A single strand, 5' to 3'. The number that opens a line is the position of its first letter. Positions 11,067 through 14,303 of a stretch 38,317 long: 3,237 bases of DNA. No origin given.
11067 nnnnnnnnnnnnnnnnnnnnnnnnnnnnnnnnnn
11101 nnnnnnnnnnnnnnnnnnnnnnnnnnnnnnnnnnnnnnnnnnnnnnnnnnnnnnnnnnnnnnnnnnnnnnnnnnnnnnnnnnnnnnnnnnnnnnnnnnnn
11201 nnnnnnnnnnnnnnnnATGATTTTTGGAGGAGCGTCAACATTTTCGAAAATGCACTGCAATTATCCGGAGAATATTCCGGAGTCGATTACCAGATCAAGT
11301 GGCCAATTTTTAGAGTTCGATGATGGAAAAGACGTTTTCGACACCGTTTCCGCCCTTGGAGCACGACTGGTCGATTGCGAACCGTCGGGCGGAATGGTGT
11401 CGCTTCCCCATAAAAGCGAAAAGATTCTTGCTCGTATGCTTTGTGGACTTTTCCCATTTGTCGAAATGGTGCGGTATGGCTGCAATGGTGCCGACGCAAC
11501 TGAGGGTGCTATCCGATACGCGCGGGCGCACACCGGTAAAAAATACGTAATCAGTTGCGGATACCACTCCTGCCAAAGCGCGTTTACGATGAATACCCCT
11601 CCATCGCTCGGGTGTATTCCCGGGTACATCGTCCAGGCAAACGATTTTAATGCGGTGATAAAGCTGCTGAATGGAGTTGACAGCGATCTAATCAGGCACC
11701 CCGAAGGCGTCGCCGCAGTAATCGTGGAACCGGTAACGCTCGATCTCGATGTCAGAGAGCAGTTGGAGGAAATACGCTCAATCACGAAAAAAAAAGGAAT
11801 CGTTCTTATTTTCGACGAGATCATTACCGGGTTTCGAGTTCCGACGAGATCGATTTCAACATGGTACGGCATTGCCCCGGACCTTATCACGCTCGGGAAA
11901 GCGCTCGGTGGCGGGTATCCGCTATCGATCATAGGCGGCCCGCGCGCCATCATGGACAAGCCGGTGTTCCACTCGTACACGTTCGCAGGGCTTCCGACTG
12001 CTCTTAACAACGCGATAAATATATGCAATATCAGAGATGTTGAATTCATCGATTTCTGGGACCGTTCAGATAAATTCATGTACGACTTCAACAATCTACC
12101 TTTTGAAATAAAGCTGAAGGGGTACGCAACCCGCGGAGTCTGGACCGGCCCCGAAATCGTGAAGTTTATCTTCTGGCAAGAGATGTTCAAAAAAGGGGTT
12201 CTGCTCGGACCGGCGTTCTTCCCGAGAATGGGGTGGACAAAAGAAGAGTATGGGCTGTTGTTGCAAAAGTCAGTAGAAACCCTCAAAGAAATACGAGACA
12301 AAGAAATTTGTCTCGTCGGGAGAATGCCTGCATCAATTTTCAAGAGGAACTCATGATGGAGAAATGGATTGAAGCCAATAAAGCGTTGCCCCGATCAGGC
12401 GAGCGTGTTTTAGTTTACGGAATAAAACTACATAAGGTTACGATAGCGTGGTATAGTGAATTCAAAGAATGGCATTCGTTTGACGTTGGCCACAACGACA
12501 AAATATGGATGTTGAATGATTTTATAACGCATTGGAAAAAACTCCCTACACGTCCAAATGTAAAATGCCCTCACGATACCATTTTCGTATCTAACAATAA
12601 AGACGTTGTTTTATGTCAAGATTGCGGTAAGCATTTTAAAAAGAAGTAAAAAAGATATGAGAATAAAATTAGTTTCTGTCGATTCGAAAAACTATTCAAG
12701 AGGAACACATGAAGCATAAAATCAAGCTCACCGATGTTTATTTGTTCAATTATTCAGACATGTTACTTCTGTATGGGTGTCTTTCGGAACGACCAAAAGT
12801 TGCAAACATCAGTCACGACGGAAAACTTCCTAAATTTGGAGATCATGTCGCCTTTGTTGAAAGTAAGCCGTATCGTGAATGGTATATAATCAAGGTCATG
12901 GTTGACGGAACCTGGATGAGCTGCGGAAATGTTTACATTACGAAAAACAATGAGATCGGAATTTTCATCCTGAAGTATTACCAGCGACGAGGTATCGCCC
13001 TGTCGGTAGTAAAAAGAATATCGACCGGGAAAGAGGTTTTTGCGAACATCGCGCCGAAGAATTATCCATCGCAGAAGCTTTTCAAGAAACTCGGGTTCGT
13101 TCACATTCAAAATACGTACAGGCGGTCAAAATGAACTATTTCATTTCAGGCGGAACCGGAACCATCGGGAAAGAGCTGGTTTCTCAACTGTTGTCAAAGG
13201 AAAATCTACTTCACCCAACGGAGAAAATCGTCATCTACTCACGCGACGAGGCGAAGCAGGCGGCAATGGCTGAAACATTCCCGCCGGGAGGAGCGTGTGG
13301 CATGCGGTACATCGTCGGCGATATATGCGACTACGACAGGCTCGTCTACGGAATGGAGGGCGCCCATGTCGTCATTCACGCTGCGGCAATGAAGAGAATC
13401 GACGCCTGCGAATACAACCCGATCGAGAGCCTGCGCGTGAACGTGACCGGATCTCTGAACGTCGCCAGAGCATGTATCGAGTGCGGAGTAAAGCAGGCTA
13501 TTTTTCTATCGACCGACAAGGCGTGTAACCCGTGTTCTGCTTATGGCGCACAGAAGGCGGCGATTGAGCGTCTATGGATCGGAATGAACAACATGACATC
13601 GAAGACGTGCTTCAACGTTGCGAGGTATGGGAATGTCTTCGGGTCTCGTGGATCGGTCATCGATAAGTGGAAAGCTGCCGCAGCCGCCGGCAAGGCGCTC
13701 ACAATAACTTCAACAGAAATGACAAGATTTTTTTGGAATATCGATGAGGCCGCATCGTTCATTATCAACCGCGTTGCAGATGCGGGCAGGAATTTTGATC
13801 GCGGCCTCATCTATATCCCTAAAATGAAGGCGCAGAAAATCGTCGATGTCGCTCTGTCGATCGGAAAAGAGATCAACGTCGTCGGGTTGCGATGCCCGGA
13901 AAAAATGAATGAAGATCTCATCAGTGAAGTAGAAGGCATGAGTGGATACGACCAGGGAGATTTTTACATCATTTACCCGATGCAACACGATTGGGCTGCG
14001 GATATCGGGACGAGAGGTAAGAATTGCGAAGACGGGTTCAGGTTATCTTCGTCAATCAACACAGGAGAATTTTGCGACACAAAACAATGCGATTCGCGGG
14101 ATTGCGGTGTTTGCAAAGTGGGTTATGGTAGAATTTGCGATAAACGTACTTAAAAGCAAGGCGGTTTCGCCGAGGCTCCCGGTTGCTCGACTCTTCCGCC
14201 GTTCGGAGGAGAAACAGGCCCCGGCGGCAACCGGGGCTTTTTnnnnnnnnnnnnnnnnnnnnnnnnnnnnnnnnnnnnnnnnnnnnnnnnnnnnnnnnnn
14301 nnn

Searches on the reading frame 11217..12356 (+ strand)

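Call 29: search_protein_families(library=pfam, proteins=[window:11217-12356:+], max_evalue=0.01)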
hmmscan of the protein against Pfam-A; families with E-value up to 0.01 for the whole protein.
window:11217-12356:+ (379 aa): 1 family
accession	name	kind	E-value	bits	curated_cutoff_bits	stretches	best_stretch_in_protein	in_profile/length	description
PF00202.27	Aminotran_3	-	3.9e-24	85.5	30.5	1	65-267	69-300/403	Aminotransferase class-III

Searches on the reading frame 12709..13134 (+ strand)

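Call 29: search_protein_families(library=pfam, proteins=[window:12709-13134:+], max_evalue=0.01)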
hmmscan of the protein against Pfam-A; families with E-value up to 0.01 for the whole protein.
window:12709-13134:+ (141 aa): 4 families
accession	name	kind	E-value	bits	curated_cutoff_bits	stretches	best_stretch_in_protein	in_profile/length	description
PF08445.16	FR47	-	2.5e-08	34.2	22.1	1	85-138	27-85/86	FR47-like protein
PF13302.13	Acetyltransf_3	-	0.00035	21.7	25.4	1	77-131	74-138/138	Acetyltransferase (GNAT) domain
PF00583.31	Acetyltransf_1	-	0.0019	18.9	20.7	1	57-130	34-116/116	Acetyltransferase (GNAT) family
PF13508.13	Acetyltransf_7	-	0.0023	18.7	27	1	67-131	12-83/84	Acetyltransferase (GNAT) domain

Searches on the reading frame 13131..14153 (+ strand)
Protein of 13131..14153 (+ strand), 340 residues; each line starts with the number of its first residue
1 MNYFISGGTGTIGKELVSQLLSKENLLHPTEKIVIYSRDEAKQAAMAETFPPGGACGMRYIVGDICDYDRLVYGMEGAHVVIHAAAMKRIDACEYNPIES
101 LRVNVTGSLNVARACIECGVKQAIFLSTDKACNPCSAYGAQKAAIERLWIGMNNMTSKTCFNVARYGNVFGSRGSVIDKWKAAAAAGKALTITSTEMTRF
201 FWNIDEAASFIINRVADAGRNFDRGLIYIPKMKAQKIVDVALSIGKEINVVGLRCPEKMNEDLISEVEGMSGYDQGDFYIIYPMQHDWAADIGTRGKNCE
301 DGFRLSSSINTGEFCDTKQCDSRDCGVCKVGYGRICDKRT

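Call 29: search_protein_families(library=pfam, proteins=[window:13131-14153:+], max_evalue=0.01)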
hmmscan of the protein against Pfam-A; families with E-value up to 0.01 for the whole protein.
window:13131-14153:+ (340 aa): 9 families
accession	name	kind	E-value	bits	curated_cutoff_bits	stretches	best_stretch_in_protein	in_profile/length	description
PF02719.21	Polysacc_synt_2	-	6e-71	239.5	20.2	1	4-281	2-291/293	Polysaccharide biosynthesis protein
PF01370.27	Epimerase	-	1.9e-22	80.3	20.9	1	4-211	2-221/240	NAD dependent epimerase/dehydratase family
PF01073.25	3Beta_HSD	-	1.5e-15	57.4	22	1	5-134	2-122/280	3-beta hydroxysteroid dehydrogenase/isomerase family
PF04321.23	RmlD_sub_bind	-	1.7e-12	47.4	27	1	1-130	1-103/287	RmlD substrate binding domain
PF16363.11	GDP_Man_Dehyd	-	3.1e-09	37.2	27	1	4-129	1-130/332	GDP-mannose 4,6 dehydratase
PF07993.18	NAD_binding_4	-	1.1e-07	31.8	20.1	1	77-142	88-150/258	Male sterility protein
PF13460.12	NAD_binding_10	-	8.6e-07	29.4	27.2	1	7-132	1-102/184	NAD(P)H-binding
PF03435.24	Sacchrp_dh_NADP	-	0.00075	20.3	25.1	0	8-85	5-76/129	Saccharopine dehydrogenase NADP binding domain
PF08659.16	KR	-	0.0014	19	22.6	1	3-87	3-91/180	KR domain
